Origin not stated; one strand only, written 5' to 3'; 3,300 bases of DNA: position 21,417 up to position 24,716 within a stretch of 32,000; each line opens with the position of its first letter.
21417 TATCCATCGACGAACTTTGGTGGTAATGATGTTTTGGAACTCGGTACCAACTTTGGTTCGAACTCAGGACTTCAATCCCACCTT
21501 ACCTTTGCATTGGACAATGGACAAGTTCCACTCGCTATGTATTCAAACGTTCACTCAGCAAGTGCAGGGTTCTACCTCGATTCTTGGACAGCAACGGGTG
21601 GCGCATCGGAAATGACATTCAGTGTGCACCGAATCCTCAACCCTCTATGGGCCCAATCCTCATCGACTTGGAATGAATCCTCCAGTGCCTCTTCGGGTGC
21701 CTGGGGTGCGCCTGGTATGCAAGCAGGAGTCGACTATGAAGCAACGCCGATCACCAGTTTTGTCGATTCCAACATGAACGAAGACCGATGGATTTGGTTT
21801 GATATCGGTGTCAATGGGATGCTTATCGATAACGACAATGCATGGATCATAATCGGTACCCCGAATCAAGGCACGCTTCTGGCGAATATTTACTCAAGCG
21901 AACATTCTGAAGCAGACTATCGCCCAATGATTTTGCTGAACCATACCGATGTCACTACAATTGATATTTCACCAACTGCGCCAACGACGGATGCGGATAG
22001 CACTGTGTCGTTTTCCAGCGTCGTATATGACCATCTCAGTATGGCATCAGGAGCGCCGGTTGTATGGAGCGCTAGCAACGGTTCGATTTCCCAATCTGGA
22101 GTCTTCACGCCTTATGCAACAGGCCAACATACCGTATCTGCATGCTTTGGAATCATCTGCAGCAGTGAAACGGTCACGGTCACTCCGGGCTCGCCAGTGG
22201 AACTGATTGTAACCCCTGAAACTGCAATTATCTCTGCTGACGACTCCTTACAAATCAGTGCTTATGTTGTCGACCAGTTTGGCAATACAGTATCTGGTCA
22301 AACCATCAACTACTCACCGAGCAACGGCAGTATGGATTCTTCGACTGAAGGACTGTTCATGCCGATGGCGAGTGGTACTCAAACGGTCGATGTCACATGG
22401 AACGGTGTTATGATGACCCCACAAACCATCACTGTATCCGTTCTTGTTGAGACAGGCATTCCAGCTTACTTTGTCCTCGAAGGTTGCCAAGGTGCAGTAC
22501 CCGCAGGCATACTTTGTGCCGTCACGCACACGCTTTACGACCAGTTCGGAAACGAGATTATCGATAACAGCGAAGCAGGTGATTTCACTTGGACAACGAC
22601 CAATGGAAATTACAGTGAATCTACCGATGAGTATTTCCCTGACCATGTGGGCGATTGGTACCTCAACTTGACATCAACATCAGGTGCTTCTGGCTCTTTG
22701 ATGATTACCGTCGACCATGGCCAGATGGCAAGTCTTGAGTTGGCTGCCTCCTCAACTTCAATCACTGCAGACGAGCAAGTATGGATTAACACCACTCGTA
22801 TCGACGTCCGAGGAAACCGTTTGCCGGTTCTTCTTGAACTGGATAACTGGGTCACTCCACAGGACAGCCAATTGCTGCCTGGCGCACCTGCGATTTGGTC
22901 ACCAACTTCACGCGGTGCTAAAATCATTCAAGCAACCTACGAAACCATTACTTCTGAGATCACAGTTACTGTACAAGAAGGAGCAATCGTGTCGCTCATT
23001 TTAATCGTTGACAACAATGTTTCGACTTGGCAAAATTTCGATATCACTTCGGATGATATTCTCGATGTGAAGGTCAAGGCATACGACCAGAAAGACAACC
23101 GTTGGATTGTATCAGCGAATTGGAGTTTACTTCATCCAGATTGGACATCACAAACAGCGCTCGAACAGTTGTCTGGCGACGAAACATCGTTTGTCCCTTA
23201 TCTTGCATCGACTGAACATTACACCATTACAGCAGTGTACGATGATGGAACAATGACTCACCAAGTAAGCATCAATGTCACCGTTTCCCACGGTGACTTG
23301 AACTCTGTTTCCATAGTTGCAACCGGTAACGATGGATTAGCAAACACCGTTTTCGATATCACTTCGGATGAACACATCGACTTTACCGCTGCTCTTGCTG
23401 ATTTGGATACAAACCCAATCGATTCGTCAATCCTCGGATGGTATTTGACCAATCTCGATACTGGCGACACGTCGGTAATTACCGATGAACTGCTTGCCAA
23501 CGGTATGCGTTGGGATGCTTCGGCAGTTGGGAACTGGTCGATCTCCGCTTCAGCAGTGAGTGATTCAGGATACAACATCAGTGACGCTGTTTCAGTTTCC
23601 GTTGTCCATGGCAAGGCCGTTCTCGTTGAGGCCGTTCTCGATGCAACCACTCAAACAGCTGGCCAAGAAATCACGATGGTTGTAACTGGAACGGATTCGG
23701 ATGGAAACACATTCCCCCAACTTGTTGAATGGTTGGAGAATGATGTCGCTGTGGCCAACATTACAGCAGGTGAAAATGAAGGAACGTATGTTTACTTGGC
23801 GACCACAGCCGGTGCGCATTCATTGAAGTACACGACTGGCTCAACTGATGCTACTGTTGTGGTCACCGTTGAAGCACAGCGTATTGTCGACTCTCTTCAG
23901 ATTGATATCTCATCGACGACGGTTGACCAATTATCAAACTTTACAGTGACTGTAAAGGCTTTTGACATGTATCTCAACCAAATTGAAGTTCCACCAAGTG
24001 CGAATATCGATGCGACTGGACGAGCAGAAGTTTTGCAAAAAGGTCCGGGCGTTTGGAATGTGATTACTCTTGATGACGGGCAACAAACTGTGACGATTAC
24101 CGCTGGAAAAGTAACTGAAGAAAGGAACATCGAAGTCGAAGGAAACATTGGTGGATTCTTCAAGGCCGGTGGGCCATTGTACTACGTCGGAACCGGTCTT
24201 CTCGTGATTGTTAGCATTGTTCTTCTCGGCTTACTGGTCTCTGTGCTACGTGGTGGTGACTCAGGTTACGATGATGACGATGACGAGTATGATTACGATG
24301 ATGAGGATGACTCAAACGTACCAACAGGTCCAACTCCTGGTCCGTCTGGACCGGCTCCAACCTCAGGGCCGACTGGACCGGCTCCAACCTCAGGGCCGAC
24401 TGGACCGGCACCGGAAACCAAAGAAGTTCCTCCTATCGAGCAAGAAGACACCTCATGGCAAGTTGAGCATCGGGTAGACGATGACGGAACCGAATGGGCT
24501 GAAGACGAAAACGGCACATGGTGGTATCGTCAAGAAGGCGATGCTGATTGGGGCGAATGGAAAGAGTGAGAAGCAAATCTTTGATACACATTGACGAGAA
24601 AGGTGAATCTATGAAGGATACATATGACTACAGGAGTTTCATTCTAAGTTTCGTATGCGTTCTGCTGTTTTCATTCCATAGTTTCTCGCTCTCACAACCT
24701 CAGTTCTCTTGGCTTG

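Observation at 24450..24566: Shared Trp-rich C-terminal cytoplasmic motif on both surface proteins (second copy at 27173-27256)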

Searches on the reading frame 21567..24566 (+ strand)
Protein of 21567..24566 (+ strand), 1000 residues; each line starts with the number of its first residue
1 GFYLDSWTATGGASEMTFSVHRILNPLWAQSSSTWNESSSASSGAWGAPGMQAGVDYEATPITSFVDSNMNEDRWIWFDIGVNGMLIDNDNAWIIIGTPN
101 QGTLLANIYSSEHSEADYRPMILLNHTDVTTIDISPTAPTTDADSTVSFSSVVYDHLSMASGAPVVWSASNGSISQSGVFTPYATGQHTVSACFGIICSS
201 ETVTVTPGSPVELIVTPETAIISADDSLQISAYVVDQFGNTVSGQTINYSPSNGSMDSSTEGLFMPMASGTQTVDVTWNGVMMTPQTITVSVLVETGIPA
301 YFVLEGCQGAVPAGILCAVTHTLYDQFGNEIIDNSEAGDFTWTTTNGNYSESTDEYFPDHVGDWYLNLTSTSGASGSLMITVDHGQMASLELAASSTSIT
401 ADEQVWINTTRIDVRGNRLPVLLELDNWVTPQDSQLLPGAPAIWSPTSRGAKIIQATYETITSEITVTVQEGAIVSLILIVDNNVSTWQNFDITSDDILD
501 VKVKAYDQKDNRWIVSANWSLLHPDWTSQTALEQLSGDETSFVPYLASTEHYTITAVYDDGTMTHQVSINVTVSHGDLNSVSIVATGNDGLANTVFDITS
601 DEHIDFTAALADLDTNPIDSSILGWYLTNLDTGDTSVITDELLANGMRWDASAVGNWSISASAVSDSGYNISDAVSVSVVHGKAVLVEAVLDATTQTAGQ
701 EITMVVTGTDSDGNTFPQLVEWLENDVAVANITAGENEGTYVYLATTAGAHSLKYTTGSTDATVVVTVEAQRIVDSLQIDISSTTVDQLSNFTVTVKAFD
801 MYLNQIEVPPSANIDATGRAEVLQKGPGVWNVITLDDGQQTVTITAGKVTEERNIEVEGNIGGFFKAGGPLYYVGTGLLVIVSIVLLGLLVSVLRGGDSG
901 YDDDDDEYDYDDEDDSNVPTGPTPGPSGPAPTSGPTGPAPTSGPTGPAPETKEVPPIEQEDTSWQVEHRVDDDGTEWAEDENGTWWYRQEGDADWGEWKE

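Call 13: find_homologous_proteins(query=window:21567-24566:+)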
Query window:21567-24566:+ (1000 aa): 40 proteins with E <= 0.001 among 8000 candidates.
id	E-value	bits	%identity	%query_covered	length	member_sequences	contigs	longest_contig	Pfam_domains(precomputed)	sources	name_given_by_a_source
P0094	0.0e+0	2042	91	100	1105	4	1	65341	PF02369.23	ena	-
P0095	0.0e+0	1595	100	72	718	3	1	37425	-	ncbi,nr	ncbi:collagen-like protein [Euryarchaeota archaeon]|nr:collagen-like protein [Euryarchaeota archaeon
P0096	0.0e+0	1307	67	87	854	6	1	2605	PF09134.17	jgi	jgi:hypothetical protein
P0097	0.0e+0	1280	58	88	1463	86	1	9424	PF24517.3,PF06848.18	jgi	-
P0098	0.0e+0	1103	66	77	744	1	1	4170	-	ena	-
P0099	0.0e+0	1101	52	100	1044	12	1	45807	PF09134.17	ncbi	-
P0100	0.0e+0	1044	51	87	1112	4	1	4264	-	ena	-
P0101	0.0e+0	1033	50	87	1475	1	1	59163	PF24517.3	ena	-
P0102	0.0e+0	1013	50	87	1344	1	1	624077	PF24517.3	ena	-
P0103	1.3e-280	952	46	90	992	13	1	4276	-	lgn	-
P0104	5.4e-280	950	46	90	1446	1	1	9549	PF24517.3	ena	-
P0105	6.9e-280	950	45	90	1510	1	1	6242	PF24517.3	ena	-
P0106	5.6e-279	947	46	90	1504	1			PF24517.3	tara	tara:strand:+ start:45 stop:4559 length:4515 start_codon:yes stop_codon:yes gene_type:complete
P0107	1.1e-278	946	46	90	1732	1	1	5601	PF24517.3,PF06848.18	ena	-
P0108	1.5e-278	945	46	100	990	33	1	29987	-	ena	-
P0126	7.7e-47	178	27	81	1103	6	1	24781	-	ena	-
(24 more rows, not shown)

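Call 53: search_protein_families(library=ncbifam, proteins=[P0126], max_evalue=10)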
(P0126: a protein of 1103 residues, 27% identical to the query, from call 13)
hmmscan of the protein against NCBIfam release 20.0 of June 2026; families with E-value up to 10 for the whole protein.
P0126 (1103 aa): 1 family
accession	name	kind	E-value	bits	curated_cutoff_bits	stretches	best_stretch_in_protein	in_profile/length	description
NF005812.0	PRK07678.1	subfamily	0.077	11.6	488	1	623-662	24-63/451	aminotransferase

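Call 61: find_encoding_contigs(protein=P0126, flank=10000, max_places=2)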
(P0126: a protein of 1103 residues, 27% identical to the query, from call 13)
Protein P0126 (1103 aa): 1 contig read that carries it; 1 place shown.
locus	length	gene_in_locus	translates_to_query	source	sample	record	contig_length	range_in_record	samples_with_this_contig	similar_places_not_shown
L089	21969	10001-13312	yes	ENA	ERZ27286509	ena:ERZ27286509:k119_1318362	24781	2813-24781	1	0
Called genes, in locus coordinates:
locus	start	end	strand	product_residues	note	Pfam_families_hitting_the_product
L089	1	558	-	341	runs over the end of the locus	PF01078:Mg_chelatase (faint), PF00004:AAA, PF13173:AAA_14 (weak), PF13177:DNA_pol3_delta2, PF21960:RCF1-5-like_lid (weak), PF25361:AAA_lid_RFC1 (weak), PF08542:Rep_fac_C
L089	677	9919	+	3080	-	PF06848:Disaggr_repeat (faint), PF24517:CBM96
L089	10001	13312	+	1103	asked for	-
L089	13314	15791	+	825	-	-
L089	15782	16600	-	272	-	PF02548:Pantoate_transf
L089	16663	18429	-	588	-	PF00324:AA_permease, PF13520:AA_permease_2, PF13906:AA_permease_C (weak)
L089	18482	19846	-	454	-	PF02900:LigB, PF01042:Ribonuc_L-PSP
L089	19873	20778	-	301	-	PF02900:LigB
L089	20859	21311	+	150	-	-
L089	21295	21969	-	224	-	?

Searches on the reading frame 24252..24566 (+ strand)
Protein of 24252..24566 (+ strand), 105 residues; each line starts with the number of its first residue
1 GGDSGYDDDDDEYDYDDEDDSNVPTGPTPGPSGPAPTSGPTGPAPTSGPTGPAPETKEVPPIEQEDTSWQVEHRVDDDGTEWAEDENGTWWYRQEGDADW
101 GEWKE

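Call 8: search_protein_families(library=pfam, proteins=[window:24252-24566:+], max_evalue=10)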
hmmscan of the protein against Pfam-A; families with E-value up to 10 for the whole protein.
seq(105 aa): 0 families

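Call 53: search_protein_families(library=ncbifam, proteins=[window:24252-24566:+], max_evalue=10)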
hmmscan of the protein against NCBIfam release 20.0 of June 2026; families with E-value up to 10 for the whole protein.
seq(105 aa): 0 families
